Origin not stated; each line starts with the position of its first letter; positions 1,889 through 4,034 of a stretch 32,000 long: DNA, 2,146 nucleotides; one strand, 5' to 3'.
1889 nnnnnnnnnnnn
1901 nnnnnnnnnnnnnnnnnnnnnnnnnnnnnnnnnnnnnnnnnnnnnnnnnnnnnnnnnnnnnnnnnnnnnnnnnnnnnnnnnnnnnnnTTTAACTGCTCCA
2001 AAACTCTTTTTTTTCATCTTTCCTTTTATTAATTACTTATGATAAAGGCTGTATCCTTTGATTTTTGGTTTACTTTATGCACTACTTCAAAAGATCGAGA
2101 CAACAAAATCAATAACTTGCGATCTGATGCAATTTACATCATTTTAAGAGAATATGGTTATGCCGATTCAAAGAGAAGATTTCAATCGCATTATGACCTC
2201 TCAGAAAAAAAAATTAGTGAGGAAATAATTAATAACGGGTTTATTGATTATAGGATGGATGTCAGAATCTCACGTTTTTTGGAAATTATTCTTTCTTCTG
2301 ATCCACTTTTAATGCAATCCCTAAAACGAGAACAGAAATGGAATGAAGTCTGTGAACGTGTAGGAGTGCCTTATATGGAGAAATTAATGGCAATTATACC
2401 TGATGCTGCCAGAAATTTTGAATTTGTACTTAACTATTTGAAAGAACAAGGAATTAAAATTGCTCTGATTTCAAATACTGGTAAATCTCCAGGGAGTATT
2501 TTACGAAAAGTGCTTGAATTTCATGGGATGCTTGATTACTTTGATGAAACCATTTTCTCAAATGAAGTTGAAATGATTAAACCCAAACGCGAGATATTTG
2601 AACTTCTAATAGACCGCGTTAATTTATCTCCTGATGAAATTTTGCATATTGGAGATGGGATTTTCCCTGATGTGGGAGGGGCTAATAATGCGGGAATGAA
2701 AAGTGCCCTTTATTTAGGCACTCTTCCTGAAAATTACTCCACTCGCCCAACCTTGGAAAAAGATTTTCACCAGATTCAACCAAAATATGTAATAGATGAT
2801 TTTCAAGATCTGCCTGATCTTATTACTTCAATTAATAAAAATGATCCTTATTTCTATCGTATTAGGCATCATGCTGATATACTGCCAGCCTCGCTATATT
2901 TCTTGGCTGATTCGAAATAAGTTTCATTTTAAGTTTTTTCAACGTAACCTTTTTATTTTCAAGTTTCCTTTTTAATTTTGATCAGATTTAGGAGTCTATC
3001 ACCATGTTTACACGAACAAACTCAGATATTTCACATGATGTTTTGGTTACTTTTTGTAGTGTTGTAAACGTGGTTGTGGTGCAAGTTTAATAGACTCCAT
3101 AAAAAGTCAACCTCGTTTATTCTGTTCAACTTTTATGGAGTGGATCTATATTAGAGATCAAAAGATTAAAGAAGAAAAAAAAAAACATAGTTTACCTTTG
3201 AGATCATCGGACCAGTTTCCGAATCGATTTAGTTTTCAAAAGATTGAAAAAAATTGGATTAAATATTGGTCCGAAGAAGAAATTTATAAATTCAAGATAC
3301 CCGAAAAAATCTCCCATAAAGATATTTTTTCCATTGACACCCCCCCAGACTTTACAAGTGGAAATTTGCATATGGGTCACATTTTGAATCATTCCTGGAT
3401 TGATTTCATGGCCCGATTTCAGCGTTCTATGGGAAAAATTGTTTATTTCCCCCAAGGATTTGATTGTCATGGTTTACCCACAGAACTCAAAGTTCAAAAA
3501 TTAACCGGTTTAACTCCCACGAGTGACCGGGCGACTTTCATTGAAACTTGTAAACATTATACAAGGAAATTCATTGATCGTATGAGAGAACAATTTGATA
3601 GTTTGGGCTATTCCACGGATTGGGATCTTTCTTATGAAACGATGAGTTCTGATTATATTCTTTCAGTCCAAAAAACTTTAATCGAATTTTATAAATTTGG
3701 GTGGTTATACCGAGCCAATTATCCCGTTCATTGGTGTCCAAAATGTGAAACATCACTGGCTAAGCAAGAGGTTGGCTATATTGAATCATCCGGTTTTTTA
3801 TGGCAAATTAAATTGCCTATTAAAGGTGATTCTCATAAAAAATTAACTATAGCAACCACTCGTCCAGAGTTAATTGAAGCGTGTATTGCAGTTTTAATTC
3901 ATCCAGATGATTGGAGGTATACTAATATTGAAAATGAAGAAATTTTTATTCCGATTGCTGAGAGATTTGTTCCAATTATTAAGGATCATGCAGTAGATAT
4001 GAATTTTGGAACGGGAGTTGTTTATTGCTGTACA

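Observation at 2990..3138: Valine-codon-rich leader mini-ORF with nested pairings directly upstream of valyl-tRNA synthetase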

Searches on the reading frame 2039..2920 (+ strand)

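Call 10: search_protein_families(library=ncbifam, proteins=[window:2039-2920:+])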
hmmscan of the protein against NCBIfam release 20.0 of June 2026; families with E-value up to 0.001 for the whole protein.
window:2039-2920:+ (293 aa): 28 families (the best 25 are shown)
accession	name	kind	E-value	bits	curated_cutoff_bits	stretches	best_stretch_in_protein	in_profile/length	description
TIGR02253.1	CTE7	subfamily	2.2e-22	79.9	169.75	1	1-258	1-220/221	TIGR02253 family HAD-type hydrolase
TIGR02252.1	DREG-2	subfamily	7.1e-22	78.2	155.2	1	127-224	110-203/203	HAD hydrolase, REG-2-like, family IA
TIGR02254.1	YjjG_YfnB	equivalog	1.1e-14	54.5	159.9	1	114-225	93-196/223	YjjG family noncanonical pyrimidine nucleotidase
NF053830.1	RUBPPhHalo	equivalog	1.3e-13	51.1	330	1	113-261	95-233/234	ribulose-1,5-bisphosphate 5-phosphatase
NF009695.0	PRK13222.1-2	equivalog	1.9e-12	47.2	225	1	125-263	97-223/226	phosphoglycolate phosphatase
TIGR01428.1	HAD_type_II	equivalog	7.2e-12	45.7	125.4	1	130-223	99-188/197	haloacid dehalogenase type II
TIGR01454.1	AHBA_synth_RP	hypoth_equivalog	5.3e-11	42.6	246.65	1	130-228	83-177/205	AHBA synthesis associated protein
NF006976.0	PRK09449.1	equivalog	1e-10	41.5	183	1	117-263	90-223/225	pyrimidine 5'-nucleotidase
NF009804.0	PRK13288.1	equivalog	2e-10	40.5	218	1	130-264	90-212/215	pyrophosphatase PpaX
NF052576.1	PymNtasePynAStpc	equivalog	6.3e-10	39.1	350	1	130-262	107-227/229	pyrimidine 5'-nucleotidase PynA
TIGR01449.2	PGP_bact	equivalog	4.2e-09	36.3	180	1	127-226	90-185/213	phosphoglycolate phosphatase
TIGR01662.1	HAD-SF-IIIA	subfamily_domain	1e-08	35.4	44.6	1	131-223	34-136/141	HAD-IIIA family hydrolase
TIGR02247.1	HAD-1A3-hyp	subfamily_domain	1.7e-07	31.2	125.4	1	82-219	55-189/211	epoxide hydrolase N-terminal domain-like phosphatase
TIGR01990.1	bPGM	equivalog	3.2e-07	30.5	189.4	1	98-221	64-182/187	beta-phosphoglucomutase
NF009697.0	PRK13222.1-4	equivalog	4e-07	29.6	327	1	130-263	102-223/232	phosphoglycolate phosphatase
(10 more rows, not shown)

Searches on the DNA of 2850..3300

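Call 16: search_rna_families(source=window, start=2850, end=3300, threshold=evalue, max_evalue=10, show_alignments=3)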
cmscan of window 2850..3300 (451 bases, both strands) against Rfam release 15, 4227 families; matches with E-value up to 10: 7.
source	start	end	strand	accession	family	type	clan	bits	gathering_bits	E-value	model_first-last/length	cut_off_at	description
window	3158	3272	+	RF02390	sau-41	Gene; sRNA;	-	21.5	80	0.47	1-156/156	no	Staphylococcus sRNA sau-41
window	3164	3206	+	RF01598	snoR23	Gene; snRNA; snoRNA; CD-box;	-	20.4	70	8.1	1-84/84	no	small nucleolar RNA snoR23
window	3095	3202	-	RF04134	MIR7504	Gene; miRNA;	-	15.7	83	7.4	1-124/124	no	MIR7504 microRNA precursor family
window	2982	3028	-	RF01285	snoU31b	Gene; snRNA; snoRNA; CD-box;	-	14.3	37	7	34-83/86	no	Small nucleolar RNA U31b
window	3022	3138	+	RF00437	HLE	Cis-reg;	-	14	60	3.3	1-130/130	no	Hairy RNA localisation element (HLE)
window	3207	3275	+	RF04097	MIR2630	Gene; miRNA;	-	12.1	144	9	77-153/229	no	MIR2630 microRNA precursor family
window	2951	3041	-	RF02081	STnc550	Gene; sRNA;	-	10.6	48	3.3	214-304/388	no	Enterobacterial sRNA STnc550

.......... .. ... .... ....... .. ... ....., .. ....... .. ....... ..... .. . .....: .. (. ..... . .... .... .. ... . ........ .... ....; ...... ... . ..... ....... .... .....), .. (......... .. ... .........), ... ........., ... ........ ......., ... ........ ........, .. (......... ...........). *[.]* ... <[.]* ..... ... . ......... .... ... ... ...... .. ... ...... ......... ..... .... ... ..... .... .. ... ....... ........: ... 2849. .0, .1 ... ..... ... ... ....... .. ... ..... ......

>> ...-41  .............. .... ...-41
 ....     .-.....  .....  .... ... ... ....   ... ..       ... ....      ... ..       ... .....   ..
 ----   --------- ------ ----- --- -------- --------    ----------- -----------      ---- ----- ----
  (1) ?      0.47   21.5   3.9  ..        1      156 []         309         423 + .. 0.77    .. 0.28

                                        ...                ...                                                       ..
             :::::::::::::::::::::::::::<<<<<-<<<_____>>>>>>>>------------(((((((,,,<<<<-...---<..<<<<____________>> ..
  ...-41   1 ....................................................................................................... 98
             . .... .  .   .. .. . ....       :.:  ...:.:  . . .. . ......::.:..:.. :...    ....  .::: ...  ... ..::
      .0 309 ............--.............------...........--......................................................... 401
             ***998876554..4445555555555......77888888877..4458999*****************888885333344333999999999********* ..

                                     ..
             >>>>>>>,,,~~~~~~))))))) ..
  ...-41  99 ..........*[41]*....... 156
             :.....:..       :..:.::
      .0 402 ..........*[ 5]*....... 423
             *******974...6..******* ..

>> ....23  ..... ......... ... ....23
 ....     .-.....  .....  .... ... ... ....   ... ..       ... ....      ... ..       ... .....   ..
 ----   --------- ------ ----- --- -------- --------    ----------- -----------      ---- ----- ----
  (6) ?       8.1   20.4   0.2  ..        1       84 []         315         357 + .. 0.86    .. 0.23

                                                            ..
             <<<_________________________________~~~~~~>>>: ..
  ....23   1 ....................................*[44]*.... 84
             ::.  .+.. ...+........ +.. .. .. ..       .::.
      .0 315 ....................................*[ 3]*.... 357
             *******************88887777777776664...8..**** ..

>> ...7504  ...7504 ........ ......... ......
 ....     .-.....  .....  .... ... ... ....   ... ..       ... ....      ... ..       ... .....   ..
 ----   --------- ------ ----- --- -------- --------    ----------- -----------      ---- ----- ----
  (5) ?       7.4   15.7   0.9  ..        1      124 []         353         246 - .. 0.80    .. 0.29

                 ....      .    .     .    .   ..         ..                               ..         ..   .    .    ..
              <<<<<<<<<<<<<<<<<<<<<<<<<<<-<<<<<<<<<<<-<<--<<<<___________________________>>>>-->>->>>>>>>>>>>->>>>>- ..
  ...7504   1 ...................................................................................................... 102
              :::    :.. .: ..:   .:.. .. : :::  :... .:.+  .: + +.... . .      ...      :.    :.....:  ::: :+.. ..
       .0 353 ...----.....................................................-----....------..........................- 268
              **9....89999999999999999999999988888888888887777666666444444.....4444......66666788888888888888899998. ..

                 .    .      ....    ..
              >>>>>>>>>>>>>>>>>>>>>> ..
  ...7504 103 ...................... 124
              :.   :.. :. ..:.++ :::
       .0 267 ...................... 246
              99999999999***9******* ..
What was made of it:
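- No T-box or other Rfam match appears even at E <= 10 (call 16).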

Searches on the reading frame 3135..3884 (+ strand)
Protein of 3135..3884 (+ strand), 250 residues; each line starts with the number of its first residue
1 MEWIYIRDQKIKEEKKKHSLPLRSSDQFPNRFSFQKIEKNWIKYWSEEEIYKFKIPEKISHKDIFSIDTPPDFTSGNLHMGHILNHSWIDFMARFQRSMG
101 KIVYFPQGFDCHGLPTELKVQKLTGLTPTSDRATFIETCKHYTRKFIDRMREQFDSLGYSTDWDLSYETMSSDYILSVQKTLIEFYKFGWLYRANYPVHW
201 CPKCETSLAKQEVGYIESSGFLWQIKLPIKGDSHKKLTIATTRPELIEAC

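Call 67: find_homologous_proteins(query=A3)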
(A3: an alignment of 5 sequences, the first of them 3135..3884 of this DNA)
Query A3 (5 sequences) (250 aa, profile of the alignment): 3232 proteins with E <= 0.001 among 4879 candidates; the best 120 are listed.
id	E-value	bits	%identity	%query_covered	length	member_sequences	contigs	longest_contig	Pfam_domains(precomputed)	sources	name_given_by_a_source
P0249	3.8e-96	340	53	92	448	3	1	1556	PF09334.18,PF00133.29,PF20097.5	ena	-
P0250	9.4e-94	332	56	89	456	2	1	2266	PF09334.18,PF00133.29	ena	-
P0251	6.7e-93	329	54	90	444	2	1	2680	PF09334.18,PF00133.29,PF20097.5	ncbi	ncbi:MAG: class I tRNA ligase family protein, partial [Promethearchaeota archaeon]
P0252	9.3e-90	319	51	90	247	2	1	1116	PF09334.18,PF00133.29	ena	-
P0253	1.7e-86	308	53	88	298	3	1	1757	PF09334.18,PF13603.13,PF00133.29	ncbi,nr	ncbi:MAG: class I tRNA ligase family protein, partial [Candidatus Altiarchaeales archaeon]|nr:class 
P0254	4.4e-86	307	55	82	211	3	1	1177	PF09334.18,PF00133.29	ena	-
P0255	3.3e-84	300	53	88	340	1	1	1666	PF09334.18,PF13603.13,PF00133.29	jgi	-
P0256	9.5e-84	299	50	89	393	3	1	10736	PF09334.18,PF13603.13,PF00133.29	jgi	-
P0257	2.2e-80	288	53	76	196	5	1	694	PF09334.18,PF00133.29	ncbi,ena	-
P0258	2.1e-79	285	54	86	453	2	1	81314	PF09334.18,PF00133.29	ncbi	-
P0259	2.7e-76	274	53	75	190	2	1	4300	PF09334.18,PF00133.29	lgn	-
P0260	8.5e-76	273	52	78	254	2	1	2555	PF09334.18,PF00133.29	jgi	jgi:valyl-tRNA synthetase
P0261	9.0e-76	273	60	71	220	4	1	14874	PF09334.18,PF00133.29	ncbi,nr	ncbi:MAG: hypothetical protein B6U86_02720 [Candidatus Altiarchaeales archaeon ex4484_43]|nr:MAG: hy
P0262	1.4e-75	272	55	75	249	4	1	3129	PF09334.18,PF00133.29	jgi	jgi:valyl-tRNA synthetase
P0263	2.2e-75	271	56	75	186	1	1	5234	PF09334.18,PF00133.29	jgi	-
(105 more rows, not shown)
